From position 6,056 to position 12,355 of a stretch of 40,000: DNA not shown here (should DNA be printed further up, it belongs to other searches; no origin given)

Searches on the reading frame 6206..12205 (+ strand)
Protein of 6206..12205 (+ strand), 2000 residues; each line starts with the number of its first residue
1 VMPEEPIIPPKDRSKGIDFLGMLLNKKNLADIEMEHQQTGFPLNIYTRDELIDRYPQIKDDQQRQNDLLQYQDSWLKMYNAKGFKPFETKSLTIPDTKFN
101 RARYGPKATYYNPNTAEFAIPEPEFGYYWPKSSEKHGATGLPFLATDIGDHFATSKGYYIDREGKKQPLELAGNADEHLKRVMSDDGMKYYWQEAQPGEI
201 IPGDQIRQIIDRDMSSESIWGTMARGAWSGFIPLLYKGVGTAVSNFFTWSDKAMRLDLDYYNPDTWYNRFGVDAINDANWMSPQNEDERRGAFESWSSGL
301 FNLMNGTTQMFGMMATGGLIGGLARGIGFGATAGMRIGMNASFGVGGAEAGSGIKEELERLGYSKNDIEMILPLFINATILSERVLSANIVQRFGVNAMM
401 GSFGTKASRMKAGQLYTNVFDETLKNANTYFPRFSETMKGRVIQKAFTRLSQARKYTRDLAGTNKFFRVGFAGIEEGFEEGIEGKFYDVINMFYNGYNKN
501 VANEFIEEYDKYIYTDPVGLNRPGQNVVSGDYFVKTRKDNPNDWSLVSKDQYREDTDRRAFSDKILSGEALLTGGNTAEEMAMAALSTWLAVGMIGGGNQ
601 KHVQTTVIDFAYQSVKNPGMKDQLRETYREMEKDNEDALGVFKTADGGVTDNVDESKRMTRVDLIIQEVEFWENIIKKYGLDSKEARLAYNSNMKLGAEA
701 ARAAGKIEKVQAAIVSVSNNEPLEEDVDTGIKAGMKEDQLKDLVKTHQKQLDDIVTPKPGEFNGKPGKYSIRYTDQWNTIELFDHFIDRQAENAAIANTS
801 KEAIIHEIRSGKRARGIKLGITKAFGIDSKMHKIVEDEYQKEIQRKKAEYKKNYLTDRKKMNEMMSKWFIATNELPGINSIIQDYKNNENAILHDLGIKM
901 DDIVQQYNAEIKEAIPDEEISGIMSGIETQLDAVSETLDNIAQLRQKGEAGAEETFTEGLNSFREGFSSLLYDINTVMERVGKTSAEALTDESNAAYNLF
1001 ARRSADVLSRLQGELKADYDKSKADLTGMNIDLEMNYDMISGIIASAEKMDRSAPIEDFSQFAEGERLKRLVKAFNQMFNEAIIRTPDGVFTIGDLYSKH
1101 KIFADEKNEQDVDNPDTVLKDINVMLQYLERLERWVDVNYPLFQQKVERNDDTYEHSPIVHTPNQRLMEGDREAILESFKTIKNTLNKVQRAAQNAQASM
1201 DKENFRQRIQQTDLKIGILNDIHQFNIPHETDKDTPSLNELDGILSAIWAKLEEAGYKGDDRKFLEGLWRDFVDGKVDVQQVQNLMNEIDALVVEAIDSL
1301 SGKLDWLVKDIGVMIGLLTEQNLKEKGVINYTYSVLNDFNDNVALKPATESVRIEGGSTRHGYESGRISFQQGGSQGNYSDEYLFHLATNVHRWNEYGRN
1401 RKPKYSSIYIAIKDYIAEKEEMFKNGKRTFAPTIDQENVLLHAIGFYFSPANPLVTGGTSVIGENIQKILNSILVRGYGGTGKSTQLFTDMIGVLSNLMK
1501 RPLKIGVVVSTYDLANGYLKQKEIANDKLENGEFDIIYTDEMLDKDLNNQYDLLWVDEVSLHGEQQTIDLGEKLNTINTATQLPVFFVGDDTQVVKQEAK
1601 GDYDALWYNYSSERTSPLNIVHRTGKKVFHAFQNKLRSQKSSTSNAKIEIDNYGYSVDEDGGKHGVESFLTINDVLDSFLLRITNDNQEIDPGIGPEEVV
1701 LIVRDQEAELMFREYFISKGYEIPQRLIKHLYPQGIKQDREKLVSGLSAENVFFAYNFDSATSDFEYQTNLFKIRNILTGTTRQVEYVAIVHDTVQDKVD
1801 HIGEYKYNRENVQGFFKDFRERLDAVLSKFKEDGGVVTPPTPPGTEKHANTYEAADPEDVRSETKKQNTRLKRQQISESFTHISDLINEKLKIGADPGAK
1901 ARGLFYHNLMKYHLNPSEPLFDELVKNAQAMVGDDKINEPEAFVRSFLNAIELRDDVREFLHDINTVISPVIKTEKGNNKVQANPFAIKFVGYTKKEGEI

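Call 4: search_protein_families(library=pfam, proteins=[window:6206-12205:+], max_evalue=1)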
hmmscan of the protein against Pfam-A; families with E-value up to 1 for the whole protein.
window:6206-12205:+ (2000 aa): 3 families
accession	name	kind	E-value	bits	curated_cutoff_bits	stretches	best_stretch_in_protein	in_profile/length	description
PF13604.12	AAA_30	-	9.2e-05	22.7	27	1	1474-1642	22-174/191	AAA domain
PF17107.11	SesA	-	0.035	14.7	26.3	0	1176-1224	32-81/122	N-terminal domain on NACHT_NTPase and P-loop NTPases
PF02560.19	Cyanate_lyase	-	0.1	12.8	25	1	900-932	12-44/69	Cyanate lyase C-terminal domain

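Call 5: search_protein_families(library=phrogs, proteins=[window:6206-12205:+], max_evalue=0.01)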
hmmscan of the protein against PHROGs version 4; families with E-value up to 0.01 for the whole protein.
window:6206-12205:+ (2000 aa): 0 families
